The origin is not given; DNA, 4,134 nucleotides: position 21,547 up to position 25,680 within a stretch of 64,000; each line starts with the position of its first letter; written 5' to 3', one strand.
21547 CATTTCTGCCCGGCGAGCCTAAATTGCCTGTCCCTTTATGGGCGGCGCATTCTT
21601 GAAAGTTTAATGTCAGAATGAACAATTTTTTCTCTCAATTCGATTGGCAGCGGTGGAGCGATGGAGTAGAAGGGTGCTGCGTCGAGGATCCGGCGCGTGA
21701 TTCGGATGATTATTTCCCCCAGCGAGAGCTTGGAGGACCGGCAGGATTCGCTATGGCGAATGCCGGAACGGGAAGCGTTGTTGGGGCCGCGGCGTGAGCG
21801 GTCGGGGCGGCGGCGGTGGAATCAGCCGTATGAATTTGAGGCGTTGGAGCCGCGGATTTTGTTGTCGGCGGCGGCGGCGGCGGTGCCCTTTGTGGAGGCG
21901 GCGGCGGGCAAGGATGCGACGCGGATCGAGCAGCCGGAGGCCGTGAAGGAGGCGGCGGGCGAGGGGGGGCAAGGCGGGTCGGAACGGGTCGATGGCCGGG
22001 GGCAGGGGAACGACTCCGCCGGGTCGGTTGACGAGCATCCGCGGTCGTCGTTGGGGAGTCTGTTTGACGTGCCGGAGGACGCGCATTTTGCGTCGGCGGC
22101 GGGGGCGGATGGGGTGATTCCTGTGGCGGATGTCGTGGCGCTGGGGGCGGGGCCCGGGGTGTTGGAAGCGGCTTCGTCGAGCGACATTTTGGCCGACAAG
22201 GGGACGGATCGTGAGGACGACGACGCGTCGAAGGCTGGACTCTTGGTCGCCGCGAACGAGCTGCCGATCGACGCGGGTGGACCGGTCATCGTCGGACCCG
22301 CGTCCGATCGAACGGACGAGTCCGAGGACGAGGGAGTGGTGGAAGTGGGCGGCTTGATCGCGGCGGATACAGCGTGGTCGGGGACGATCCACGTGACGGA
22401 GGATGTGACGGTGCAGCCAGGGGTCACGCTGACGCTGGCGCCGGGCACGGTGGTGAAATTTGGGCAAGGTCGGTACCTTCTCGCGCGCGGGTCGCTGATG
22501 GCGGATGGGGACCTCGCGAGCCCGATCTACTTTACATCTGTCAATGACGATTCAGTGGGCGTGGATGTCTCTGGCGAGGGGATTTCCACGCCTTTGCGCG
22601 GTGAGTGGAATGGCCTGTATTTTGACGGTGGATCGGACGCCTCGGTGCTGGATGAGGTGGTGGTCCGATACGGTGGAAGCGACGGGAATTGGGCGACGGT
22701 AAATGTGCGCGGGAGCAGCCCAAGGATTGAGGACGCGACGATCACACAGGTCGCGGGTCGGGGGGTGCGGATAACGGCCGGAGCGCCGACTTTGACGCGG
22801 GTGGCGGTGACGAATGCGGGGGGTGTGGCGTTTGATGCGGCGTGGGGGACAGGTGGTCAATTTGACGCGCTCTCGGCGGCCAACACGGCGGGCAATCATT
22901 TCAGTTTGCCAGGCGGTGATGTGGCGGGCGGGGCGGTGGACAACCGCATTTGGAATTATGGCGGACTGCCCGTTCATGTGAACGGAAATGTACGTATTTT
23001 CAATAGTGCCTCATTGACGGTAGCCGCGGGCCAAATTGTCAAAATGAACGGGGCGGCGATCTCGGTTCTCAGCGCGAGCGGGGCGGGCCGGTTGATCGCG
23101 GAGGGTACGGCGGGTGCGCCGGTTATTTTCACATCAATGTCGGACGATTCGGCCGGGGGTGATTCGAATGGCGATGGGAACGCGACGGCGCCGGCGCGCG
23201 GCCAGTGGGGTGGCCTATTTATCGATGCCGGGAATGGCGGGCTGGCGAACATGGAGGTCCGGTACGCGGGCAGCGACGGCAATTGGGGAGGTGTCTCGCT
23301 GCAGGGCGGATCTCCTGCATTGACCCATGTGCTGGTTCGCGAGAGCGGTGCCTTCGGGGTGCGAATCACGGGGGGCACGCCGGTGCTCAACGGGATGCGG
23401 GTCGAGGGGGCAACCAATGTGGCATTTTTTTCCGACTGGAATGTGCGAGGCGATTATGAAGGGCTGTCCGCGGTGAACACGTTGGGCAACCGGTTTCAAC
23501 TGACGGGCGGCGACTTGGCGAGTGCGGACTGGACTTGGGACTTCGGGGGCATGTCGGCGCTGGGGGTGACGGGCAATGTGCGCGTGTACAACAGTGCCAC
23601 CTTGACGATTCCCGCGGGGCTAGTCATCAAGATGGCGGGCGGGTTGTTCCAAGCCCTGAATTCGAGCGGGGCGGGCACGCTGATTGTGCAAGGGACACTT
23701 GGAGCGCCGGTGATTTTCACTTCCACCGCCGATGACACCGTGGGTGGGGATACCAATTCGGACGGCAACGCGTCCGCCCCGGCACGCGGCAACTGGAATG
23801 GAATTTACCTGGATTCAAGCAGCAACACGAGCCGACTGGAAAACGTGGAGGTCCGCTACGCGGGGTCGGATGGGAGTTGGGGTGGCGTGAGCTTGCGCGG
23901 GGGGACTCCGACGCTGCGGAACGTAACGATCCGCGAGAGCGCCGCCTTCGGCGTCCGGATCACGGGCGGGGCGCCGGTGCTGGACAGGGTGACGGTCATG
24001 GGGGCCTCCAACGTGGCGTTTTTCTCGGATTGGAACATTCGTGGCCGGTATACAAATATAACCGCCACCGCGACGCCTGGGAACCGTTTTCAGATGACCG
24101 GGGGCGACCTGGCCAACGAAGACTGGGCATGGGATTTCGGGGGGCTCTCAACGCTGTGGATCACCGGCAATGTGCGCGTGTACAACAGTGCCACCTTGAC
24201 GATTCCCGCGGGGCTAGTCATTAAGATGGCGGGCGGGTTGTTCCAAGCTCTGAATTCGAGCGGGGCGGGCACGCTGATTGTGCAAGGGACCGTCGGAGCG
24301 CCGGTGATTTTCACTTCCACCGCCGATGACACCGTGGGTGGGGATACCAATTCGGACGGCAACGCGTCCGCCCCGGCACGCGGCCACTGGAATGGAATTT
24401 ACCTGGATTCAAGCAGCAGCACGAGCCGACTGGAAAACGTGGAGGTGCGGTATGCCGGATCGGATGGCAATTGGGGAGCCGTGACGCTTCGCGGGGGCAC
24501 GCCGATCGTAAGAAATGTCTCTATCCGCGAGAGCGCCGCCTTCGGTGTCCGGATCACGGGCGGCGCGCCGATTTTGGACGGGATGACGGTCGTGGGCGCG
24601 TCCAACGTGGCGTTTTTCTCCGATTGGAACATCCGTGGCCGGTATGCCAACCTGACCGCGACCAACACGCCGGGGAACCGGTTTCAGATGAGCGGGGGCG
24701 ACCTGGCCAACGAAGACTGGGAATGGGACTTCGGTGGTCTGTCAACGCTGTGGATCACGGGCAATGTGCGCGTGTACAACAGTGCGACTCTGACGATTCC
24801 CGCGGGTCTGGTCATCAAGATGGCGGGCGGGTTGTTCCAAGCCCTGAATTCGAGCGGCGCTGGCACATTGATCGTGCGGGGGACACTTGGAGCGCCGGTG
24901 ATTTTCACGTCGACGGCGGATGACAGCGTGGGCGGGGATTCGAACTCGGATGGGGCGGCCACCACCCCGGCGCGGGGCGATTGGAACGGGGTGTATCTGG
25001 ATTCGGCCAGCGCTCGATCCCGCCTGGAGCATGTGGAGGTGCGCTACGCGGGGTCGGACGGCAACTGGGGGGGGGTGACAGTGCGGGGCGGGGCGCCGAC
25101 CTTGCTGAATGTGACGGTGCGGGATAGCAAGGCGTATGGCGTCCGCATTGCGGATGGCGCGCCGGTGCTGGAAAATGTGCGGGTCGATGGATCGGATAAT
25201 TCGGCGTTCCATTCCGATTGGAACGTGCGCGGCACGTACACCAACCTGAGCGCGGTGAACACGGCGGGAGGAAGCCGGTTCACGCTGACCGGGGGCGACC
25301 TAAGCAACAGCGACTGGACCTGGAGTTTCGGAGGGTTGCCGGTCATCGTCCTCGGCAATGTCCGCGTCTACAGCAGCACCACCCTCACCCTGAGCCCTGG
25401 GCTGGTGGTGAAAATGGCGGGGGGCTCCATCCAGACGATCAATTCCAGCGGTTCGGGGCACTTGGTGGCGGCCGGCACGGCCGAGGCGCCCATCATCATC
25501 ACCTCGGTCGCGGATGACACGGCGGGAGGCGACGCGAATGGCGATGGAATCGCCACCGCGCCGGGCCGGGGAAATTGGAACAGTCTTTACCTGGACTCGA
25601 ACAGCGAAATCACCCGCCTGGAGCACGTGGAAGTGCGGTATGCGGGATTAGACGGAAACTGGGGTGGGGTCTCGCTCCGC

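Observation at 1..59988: Two giant paralogs in tandem on the same strand, separated by a 1.7-kb three-gene islet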

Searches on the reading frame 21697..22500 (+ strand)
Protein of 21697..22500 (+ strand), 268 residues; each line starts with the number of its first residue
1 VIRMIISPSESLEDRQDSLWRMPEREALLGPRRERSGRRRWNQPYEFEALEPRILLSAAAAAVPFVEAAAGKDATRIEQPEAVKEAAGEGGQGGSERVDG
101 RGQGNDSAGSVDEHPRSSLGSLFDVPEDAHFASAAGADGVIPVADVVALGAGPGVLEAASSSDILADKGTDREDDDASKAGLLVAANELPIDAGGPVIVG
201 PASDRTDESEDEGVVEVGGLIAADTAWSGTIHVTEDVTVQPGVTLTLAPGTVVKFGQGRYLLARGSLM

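Call 84: search_protein_families(library=ncbifam, proteins=[window:21697-22500:+], max_evalue=0.1)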
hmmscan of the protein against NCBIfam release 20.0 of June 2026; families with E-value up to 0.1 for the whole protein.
window:21697-22500:+ (268 aa): 1 family
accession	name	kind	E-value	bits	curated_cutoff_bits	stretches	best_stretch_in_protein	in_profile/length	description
NF012209.1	LEPR-8K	domain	2.1e-06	27.1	17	1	46-64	2-20/24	LEPR-XLL domain-containing protein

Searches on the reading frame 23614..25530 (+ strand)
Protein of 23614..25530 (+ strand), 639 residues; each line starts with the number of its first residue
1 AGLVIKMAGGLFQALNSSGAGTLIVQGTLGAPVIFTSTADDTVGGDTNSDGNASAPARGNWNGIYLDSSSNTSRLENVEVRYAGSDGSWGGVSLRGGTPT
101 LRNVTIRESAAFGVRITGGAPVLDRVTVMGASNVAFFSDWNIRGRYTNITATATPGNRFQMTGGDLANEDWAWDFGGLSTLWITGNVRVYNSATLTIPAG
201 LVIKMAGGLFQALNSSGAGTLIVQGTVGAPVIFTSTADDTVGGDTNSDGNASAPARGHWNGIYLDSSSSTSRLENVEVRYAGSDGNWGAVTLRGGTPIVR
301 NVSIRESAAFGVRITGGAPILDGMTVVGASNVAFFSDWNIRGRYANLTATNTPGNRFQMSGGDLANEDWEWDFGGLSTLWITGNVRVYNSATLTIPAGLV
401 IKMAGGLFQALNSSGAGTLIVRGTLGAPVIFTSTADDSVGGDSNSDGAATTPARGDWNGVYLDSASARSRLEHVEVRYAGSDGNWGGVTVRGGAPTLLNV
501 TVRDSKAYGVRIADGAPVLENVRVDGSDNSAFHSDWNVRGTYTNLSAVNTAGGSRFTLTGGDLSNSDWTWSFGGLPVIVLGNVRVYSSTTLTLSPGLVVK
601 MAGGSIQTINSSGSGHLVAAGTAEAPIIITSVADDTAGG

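Call 6: search_protein_families(library=pfam, proteins=[window:23614-25530:+], max_evalue=0.01)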
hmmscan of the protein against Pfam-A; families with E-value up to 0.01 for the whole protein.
window:23614-25530:+ (639 aa): 3 families
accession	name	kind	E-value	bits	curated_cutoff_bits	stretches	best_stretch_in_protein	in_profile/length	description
PF13229.12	Beta_helix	-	1.1e-07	32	25.9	0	62-120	24-78/158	Right handed beta helix region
PF25784.1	BigA_N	-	0.0014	19.1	24.5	0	260-307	5-53/80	BigA and YdbA N-terminal beta barrel domain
PF22274.2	DGF-1_beta-sheet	-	0.003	17.8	22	0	464-505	27-68/169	DGF-1 beta-sheet domain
